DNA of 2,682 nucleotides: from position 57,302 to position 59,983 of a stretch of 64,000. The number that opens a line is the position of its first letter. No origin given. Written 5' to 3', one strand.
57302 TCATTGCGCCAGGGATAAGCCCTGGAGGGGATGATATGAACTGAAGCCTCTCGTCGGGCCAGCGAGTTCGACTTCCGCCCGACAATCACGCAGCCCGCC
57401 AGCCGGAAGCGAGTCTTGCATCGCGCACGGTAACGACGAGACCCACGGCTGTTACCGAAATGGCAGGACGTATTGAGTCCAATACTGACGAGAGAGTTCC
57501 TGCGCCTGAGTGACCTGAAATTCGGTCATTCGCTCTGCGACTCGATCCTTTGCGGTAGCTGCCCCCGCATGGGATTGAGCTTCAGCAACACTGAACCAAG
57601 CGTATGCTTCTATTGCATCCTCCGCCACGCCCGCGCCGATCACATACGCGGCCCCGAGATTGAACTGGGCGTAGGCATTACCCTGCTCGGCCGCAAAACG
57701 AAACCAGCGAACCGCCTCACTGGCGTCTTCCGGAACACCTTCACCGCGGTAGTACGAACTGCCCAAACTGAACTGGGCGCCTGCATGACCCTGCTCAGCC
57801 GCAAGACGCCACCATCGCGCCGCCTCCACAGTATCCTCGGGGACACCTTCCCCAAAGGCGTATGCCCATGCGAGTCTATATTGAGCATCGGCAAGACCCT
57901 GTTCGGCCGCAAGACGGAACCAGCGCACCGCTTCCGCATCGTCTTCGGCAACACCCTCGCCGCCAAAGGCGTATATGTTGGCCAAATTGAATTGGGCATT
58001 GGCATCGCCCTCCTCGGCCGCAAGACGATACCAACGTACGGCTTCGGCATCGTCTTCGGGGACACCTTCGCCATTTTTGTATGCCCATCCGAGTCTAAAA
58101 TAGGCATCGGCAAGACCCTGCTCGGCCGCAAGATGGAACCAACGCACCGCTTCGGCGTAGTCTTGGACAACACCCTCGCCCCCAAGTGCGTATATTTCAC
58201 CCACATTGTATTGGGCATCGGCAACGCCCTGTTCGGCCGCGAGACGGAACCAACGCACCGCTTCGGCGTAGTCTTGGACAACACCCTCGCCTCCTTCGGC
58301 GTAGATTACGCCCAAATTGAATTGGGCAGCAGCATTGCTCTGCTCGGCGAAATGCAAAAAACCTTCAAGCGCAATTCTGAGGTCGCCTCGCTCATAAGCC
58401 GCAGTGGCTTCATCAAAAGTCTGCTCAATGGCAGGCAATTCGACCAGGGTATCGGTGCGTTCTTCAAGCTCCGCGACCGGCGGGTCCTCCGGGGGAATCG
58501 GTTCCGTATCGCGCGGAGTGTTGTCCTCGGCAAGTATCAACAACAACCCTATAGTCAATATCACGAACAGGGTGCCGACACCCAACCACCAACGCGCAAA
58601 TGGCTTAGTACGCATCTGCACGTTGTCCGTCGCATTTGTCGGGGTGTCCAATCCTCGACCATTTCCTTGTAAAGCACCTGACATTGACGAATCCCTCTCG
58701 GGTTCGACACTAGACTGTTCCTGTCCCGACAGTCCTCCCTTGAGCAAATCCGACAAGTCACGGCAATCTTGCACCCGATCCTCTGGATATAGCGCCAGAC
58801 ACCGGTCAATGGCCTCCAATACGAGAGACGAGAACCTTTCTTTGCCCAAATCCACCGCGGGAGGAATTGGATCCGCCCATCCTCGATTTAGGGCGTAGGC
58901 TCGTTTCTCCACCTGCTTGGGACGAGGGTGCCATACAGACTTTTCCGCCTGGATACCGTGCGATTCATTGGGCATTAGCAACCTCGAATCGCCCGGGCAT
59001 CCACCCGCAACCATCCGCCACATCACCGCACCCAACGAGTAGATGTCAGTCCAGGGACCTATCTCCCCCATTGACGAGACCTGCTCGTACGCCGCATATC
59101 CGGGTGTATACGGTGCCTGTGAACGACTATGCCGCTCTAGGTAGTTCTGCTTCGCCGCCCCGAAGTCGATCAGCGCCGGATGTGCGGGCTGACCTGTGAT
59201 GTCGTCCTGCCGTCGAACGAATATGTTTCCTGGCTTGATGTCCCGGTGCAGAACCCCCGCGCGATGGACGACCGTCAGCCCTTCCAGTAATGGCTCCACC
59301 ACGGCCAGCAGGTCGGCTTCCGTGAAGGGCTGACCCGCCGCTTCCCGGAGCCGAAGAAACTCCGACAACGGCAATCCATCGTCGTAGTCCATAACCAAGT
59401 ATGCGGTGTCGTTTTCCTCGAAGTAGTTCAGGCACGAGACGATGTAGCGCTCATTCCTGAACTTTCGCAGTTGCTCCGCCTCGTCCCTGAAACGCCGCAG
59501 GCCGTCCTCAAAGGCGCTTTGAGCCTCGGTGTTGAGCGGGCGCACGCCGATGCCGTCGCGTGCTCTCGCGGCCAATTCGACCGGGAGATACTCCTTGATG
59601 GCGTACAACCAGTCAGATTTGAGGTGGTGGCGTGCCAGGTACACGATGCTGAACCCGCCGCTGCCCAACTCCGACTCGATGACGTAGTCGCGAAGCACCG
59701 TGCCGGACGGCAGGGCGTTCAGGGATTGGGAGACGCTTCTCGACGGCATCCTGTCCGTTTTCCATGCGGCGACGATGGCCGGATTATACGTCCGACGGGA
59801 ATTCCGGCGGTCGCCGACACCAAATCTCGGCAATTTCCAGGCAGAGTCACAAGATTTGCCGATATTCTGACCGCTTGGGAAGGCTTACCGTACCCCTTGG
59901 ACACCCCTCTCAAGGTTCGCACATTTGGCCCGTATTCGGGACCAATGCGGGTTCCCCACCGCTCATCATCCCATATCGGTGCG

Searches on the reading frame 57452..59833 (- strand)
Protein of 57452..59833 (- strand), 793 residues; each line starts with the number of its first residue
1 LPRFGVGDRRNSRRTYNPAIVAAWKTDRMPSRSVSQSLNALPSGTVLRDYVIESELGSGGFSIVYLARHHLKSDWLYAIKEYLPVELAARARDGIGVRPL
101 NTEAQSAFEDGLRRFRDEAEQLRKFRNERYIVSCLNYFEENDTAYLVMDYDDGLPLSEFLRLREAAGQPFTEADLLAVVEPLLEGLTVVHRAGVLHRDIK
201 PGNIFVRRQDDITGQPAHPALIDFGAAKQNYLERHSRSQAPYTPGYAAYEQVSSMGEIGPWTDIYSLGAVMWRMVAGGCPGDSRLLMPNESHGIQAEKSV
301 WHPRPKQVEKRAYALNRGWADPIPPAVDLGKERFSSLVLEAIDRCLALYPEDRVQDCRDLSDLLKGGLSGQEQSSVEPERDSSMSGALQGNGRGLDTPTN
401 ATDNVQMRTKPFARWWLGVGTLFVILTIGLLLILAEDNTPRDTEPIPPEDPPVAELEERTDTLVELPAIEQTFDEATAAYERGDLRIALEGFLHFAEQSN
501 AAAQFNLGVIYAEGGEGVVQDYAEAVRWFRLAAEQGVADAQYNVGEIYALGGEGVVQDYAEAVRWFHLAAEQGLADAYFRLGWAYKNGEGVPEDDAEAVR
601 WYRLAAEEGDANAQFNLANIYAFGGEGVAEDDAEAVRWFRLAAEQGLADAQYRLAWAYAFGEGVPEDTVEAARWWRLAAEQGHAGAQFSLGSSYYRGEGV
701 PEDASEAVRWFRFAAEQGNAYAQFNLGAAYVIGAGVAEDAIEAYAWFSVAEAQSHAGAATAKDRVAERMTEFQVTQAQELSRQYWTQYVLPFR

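Call 5: search_protein_families(library=pfam, proteins=[window:57452-59833:-], max_evalue=0.01)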
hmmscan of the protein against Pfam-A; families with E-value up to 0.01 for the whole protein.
window:57452-59833:- (793 aa): 7 families
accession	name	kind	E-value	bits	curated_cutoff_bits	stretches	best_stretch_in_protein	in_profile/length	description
PF08238.18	Sel1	-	3.6e-63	208.2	30.7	7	648-683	1-36/36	Sel1 repeat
PF00069.31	Pkinase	-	1.7e-31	110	31.7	1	50-354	1-252/263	Protein kinase domain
PF07714.23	PK_Tyr_Ser-Thr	-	6.9e-14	52.2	23.1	1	55-311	6-232/258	Protein tyrosine and serine/threonine kinase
PF03109.22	ABC1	-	0.00033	20.3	22.9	1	141-229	140-216/244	ABC1 atypical kinase-like domain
PF17667.7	Pkinase_fungal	-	0.0013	18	24.1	1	173-237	286-349/387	Fungal protein kinase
PF06293.20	Kdo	-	0.0047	16.8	21.3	1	189-233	134-175/207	Lipopolysaccharide kinase (Kdo/WaaP) family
PF13174.12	TPR_6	-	0.005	17.8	26.3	0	576-593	1-14/33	Tetratricopeptide repeat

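Call 11: find_homologous_proteins(query=window:57452-59749:-, max_evalue=1e-10)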
Query window:57452-59749:- (765 aa): 3272 proteins with E <= 1e-10 among 8000 candidates; the best 120 are listed.
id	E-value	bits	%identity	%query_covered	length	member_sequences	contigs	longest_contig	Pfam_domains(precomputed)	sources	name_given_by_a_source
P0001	0.0e+0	1741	100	100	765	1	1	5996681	PF07714.24,PF00069.32,PF08238.19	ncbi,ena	-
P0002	0.0e+0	1115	61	100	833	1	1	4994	PF07714.24,PF00069.32,PF08238.19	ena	-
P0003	0.0e+0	1061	76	43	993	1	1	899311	PF07714.24,PF00069.32,PF23310.2,PF08238.19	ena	-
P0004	0.0e+0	1042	61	100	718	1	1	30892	PF07714.24,PF00069.32,PF08238.19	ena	-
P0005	0.0e+0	1039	62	100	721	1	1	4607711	PF07714.24,PF00069.32,PF08238.19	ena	-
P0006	0.0e+0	1033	62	100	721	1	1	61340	PF07714.24,PF00069.32,PF08238.19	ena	-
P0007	5.1e-286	969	51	98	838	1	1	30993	PF07714.24,PF00069.32,PF23310.2,PF08238.19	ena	-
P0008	3.1e-271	920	75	44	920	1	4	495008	PF07714.24,PF00069.32,PF23310.2,PF08238.19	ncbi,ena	-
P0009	5.6e-269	913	56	99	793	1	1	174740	PF07714.24,PF00069.32,PF23310.2,PF08238.19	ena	-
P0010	1.4e-266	905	64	81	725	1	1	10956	PF07714.24,PF00069.32,PF08238.19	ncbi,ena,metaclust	metaclust:\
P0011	2.8e-257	874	48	95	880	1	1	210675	PF07714.24,PF00069.32,PF23310.2,PF08238.19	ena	-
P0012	3.2e-257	874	56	98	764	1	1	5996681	PF07714.24,PF00069.32,PF08238.19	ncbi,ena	-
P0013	4.0e-256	870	50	98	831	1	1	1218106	PF07714.24,PF00069.32,PF23310.2,PF08238.19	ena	-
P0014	6.6e-253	860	75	44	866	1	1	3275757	PF07714.24,PF00069.32,PF23310.2,PF08238.19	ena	-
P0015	3.9e-250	850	52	99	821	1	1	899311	PF07714.24,PF00069.32,PF08238.19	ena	-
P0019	1.4e-234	799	53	85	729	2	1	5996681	PF07714.24,PF00069.32,PF23310.2,PF08238.19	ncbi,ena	-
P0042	1.5e-189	650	83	45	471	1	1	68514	PF07714.24,PF00069.32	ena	-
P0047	1.3e-184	634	84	44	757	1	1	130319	PF07714.24,PF00069.32,PF03781.23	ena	-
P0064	5.6e-174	599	79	44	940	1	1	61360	PF07714.24,PF00069.32,PF13606.13,PF13857.13,PF28177.1,PF12796.14,PF00023.37,PF13637.13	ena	-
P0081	8.7e-170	585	78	44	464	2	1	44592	PF07714.24,PF00069.32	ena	-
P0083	1.0e-169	585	75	46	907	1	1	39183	PF07714.24,PF00069.32,PF13653.13,PF13606.13,PF13857.13,PF23745.2,PF12796.14,PF00023.37,PF13637.13,PF24521.3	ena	-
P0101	2.8e-164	567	77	44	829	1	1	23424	PF07714.24,PF23598.2,PF00069.32,PF13516.13,PF14580.13,PF00560.40,PF12799.14,PF13855.13,PF23211.1,PF23952.2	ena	-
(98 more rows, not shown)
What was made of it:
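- The head is 70-84% identical at protein level in many genomes, with many tail types (call 11). The source appears to be a MAG-type 5.99-Mb contig (call 11).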

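Call 12: find_encoding_contigs(protein=P0001, flank=3000, max_places=3)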
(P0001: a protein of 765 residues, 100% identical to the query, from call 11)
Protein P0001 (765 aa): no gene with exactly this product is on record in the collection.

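Call 13: list_cluster_members(proteins=[P0001, P0012, P0019, P0047, P0064, P0101])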
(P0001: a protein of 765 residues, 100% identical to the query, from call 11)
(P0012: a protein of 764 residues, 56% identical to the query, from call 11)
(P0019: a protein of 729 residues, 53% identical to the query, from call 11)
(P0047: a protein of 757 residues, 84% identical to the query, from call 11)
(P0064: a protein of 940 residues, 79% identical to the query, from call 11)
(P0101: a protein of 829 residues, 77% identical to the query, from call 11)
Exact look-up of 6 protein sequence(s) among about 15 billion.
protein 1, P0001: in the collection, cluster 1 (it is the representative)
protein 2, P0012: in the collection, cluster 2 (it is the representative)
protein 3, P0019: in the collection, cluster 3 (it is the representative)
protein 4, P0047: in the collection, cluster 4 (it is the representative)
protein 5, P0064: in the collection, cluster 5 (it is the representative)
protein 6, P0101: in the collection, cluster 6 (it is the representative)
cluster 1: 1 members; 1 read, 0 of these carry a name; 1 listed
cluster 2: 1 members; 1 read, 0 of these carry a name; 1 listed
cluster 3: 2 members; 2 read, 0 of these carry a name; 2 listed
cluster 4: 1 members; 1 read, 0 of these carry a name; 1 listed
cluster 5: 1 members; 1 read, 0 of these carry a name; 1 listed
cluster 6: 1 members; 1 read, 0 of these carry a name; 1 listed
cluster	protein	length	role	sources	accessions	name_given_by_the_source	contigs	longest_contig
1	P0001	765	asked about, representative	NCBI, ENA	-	-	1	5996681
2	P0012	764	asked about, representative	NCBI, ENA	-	-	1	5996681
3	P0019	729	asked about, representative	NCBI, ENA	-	-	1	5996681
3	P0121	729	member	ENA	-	-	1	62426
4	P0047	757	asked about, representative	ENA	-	-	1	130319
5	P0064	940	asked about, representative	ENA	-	-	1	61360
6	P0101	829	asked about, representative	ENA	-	-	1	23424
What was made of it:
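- Tried and rejected: Cluster look-ups gave no names (call 13).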

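Call 18: find_encoding_contigs(protein=P0101, flank=10000, max_places=2)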
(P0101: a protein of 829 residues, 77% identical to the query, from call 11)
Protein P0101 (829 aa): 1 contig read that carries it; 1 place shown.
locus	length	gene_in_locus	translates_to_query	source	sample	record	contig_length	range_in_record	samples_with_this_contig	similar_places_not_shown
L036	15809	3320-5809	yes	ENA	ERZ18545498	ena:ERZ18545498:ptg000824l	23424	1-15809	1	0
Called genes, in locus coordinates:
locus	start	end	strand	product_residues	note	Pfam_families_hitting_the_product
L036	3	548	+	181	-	?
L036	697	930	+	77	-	-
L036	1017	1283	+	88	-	-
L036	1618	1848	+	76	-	-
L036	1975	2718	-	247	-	-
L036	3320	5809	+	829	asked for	PF00069:Pkinase, PF07714:PK_Tyr_Ser-Thr, PF12799:LRR_4, PF13855:LRR_8, PF12799:LRR_4, PF13855:LRR_8, PF12799:LRR_4, PF12799:LRR_4, +15 more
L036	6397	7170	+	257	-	PF06114:Peptidase_M78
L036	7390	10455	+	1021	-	PF00069:Pkinase, PF07714:PK_Tyr_Ser-Thr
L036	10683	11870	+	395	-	PF14236:DruA, PF13808:DDE_Tnp_1_assoc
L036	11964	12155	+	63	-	-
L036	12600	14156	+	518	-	PF00069:Pkinase, PF07714:PK_Tyr_Ser-Thr, PF05656:DUF805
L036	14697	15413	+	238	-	PF00069:Pkinase, PF07714:PK_Tyr_Ser-Thr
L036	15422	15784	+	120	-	-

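Call 19: find_encoding_contigs(protein=P0042, flank=10000, max_places=2)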
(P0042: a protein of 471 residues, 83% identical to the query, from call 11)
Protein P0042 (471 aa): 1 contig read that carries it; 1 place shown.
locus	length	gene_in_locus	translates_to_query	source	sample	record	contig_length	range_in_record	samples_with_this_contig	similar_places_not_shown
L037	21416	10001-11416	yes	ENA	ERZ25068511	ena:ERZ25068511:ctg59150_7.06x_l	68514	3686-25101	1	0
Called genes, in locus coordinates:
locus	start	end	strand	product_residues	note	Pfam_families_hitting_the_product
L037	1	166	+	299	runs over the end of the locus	-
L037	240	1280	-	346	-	-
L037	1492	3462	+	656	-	PF00069:Pkinase, PF07714:PK_Tyr_Ser-Thr, PF23310:TPR_27 (faint), PF08238:Sel1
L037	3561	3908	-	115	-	PF08843:AbiEii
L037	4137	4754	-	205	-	PF13338:AbiEi_4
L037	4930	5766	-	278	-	-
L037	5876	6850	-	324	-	PF04754:Transposase_31 (weak)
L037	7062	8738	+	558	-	PF00069:Pkinase, PF07714:PK_Tyr_Ser-Thr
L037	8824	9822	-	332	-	PF04754:Transposase_31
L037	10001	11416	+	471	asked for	PF00069:Pkinase, PF07714:PK_Tyr_Ser-Thr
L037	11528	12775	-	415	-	PF18870:HEPN_RES_NTD1, PF08808:RES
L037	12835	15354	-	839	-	PF00069:Pkinase, PF07714:PK_Tyr_Ser-Thr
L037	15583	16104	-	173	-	-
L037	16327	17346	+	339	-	PF09952:AbiEi_2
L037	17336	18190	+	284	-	PF08843:AbiEii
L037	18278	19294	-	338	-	-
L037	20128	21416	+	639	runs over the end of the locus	PF08308:PEGA, PF03781:FGE-sulfatase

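Call 21: search_protein_families(library=padloc, proteins=[window:57452-59749:-], max_evalue=0.01)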
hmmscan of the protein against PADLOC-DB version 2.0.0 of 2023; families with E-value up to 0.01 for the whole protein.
window:57452-59749:- (765 aa): 33 families (the best 25 are shown)
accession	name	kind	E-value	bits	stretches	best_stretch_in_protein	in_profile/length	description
PDLC04138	mad6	-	8.3e-47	158.4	1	13-327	44-302/659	mads_6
PDLC04042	PD-T4-6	-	9.6e-34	115.4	1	18-254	7-213/292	-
PDLC04053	PD-T4-6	-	1.5e-31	108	1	17-253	6-211/311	-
PDLC04047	PD-T4-6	-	2e-30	104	1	17-252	7-211/327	-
PDLC04044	PD-T4-6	-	9.2e-29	98.7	1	75-254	72-240/372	-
PDLC04045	PD-T4-6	-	3e-28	96.8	1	22-252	35-245/350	-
PDLC04054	PD-T4-6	-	1.5e-26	91.7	1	85-252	55-212/347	-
PDLC03920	MkoA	-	2.6e-26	90.3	1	22-338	10-276/1112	-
PDLC04060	PD-T4-6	-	5.7e-24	82.9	1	20-252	8-208/486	-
PDLC04062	PD-T4-6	-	1.6e-23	81.4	1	27-247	39-232/450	-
PDLC04039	PD-T4-6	-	5.1e-22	76.5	1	15-255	9-217/458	-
PDLC01088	C3a189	-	1.3e-20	71.6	1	69-329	27-251/840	kinase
PDLC04061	PD-T4-6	-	5.6e-20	70.3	1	82-252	58-222/510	-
PDLC04048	PD-T4-6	-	1.1e-19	69.1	1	22-254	12-213/354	-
PDLC04064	PD-T4-6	-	1.6e-19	68.1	1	26-252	26-219/369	-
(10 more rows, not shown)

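Call 33: find_encoding_contigs(protein=P0047, flank=10000, max_places=2)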
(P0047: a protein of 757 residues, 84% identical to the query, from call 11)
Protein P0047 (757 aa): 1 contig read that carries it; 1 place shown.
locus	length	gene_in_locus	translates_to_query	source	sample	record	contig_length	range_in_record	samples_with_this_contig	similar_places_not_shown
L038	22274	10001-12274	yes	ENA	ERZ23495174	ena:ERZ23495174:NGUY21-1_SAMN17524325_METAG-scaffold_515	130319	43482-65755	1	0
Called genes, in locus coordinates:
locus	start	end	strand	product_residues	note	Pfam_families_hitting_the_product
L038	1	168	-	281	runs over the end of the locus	PF01618:MotA_ExbB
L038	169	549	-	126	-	PF16697:Yop-YscD_cpl (weak), PF00498:FHA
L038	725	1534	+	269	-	PF13672:PP2C_2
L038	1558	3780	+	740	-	PF02868:Peptidase_M4_C, PF16697:Yop-YscD_cpl (weak), PF00498:FHA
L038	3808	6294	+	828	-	PF00069:Pkinase, PF07714:PK_Tyr_Ser-Thr, PF23310:TPR_27 (faint), PF08238:Sel1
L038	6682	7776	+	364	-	PF12802:MarR_2 (faint)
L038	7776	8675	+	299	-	-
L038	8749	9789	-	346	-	-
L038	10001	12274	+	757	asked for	PF00069:Pkinase, PF07714:PK_Tyr_Ser-Thr, PF03781:FGE-sulfatase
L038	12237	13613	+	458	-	-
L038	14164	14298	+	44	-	-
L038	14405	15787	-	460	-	PF01609:DDE_Tnp_1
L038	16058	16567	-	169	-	-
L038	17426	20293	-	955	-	PF00069:Pkinase, PF07714:PK_Tyr_Ser-Thr, PF13620:CarboxypepD_reg (faint), PF08308:PEGA, PF03781:FGE-sulfatase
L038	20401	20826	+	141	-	-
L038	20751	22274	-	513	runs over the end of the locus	PF13304:AAA_21, PF13175:AAA_15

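Call 34: find_encoding_contigs(protein=P0083, flank=10000, max_places=2)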
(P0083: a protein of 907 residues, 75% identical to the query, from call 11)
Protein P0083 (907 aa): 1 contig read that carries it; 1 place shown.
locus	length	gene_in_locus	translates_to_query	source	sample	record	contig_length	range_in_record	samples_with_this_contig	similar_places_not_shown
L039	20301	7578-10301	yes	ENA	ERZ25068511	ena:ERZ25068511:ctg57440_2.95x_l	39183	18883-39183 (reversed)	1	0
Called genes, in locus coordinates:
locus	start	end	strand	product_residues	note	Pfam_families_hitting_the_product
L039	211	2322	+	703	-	PF00069:Pkinase, PF07714:PK_Tyr_Ser-Thr, PF04151:PPC (faint), PF08308:PEGA (faint), PF13620:CarboxypepD_reg (faint)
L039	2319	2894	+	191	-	PF21534:Rost (faint)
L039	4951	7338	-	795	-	PF00069:Pkinase, PF07714:PK_Tyr_Ser-Thr, PF01636:APH (faint), PF03109:ABC1, PF03781:FGE-sulfatase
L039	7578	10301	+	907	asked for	PF00069:Pkinase, PF07714:PK_Tyr_Ser-Thr, PF12796:Ank_2, PF12796:Ank_2, PF12796:Ank_2, PF12796:Ank_2, PF00023:Ank, PF13857:Ank_5, +21 more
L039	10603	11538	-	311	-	PF00092:VWA (weak), PF13519:VWA_2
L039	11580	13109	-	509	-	PF16697:Yop-YscD_cpl (weak), PF00498:FHA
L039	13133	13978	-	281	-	PF00481:PP2C (weak), PF13672:PP2C_2, PF07228:SpoIIE (faint)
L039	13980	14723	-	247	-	PF00498:FHA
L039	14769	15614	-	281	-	PF01618:MotA_ExbB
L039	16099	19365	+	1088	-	PF13672:PP2C_2, PF02868:Peptidase_M4_C, PF00498:FHA, PF16697:Yop-YscD_cpl (weak)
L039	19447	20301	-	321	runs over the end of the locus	PF03279:Lip_A_acyltrans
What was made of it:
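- On PpkA / T6SS threonine phosphorylation pathway: In relatives vWA, FHA and PP2C are separate neighbouring genes and no T6SS genes are listed (calls 33, 34).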

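Call 35: find_encoding_contigs(protein=P0081, flank=10000, max_places=2)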
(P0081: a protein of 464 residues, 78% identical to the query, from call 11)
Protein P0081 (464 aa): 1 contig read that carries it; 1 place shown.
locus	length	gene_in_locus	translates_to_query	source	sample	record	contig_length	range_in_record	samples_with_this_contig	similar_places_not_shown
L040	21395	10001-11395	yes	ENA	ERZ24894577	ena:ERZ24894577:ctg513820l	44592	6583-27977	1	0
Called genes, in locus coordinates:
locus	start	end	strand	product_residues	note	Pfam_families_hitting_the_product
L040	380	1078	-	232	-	PF13289:SIR2_2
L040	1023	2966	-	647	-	-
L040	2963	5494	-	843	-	-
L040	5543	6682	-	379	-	PF01555:N6_N4_Mtase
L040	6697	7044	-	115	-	-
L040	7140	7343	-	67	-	-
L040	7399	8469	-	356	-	-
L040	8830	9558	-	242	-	-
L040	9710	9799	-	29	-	-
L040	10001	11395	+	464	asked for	PF00069:Pkinase, PF07714:PK_Tyr_Ser-Thr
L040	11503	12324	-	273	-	-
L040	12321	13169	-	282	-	PF08843:AbiEii (weak)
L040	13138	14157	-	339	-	PF09952:AbiEi_2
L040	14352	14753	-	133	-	-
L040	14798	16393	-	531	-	PF00069:Pkinase, PF07714:PK_Tyr_Ser-Thr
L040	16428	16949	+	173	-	-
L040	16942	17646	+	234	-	-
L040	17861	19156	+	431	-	PF00069:Pkinase, PF07714:PK_Tyr_Ser-Thr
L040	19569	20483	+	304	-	PF08238:Sel1, PF23310:TPR_27 (faint), PF08238:Sel1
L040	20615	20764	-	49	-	-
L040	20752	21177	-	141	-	PF13519:VWA_2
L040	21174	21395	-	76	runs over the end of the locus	-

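Call 41: search_protein_families(library=ncbifam, proteins=[L039:10603-11538:-, L039:11580-13109:-, L039:13133-13978:-, L039:13980-14723:-, L039:14769-15614:-, L039:16099-19365:+], max_evalue=0.001)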
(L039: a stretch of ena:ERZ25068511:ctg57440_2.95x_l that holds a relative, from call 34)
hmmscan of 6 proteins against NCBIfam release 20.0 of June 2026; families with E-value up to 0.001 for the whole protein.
L039:10603-11538:- (311 aa): 0 families

L039:11580-13109:- (509 aa): 9 families
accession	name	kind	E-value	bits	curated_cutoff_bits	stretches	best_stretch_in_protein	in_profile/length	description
NF049868.1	FhaB_Rv0019c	equivalog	2.1e-08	34.4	125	1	415-496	78-156/158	FHA domain-containing protein FhaB/FipA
TIGR04211.1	SH3_and_anchor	equivalog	3.5e-06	26.8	65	1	247-372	62-193/198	TIGR04211 family SH3 domain-containing protein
NF052573.1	HisKinEspAMyxo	equivalog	1.6e-05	23.1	1400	1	415-495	38-115/755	serine histidine kinase EspA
TIGR02168.1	SMC_prok_B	equivalog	3.7e-05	21.7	567.35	1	208-377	249-420/1181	chromosome segregation protein SMC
NF041660.2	oxygluDhInhib_OdhI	equivalog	0.00011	22.1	200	1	432-471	64-103/130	oxoglutarate dehydrogenase inhibitor Odhl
TIGR02169.1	SMC_prok_A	equivalog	0.00031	18.6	729.4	1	210-337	804-934/1165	chromosome segregation protein SMC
NF045780.1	TrlF_fam_ATP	equivalog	0.00033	19.5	350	1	222-378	574-733/944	TrlF family AAA-like ATPase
NF002572.0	PRK02224.1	equivalog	0.00072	17.9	1087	1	213-387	228-400/888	DNA double-strand break repair ATPase Rad50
NF045487.1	ASRP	equivalog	0.00088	18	300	1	216-333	122-241/593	archaea-specific SMC-related protein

L039:13133-13978:- (281 aa): 2 families
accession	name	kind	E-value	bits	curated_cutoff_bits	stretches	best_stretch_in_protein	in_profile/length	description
NF033484.1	Stp1_PP2C_phos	equivalog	8.6e-40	136.7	230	1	37-269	7-231/232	Stp1/IreP family PP2C-type Ser/Thr phosphatase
NF011149.0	PRK14559.1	equivalog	2.9e-17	62.6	374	1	54-163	411-524/642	serine/threonine phosphatase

L039:13980-14723:- (247 aa): 1 family
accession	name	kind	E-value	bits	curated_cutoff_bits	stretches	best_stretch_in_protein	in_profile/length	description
NF049868.1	FhaB_Rv0019c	equivalog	1.1e-08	35.2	125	1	121-235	46-157/158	FHA domain-containing protein FhaB/FipA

L039:14769-15614:- (281 aa): 0 families

L039:16099-19365:+ (1088 aa): 6 families
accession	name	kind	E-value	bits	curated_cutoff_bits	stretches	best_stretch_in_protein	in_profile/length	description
NF033484.1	Stp1_PP2C_phos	equivalog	2e-38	132.2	230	1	14-242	2-231/232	Stp1/IreP family PP2C-type Ser/Thr phosphatase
NF047971.1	ThermolysLepto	equivalog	1.7e-15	56.3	1350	1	645-842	434-621/776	M4 family metalopeptidase thermolysin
NF011149.0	PRK14559.1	equivalog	3.2e-14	52.6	374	1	36-242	411-629/642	serine/threonine phosphatase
NF049868.1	FhaB_Rv0019c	equivalog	2.1e-08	34.3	125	1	1003-1070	83-147/158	FHA domain-containing protein FhaB/FipA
NF045902.1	MetaloprotProALeg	equivalog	2.6e-05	23.2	900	0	647-820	373-517/539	zinc metalloprotease ProA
NF052573.1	HisKinEspAMyxo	equivalog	4e-05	21.8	1400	1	1006-1058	46-98/755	serine histidine kinase EspA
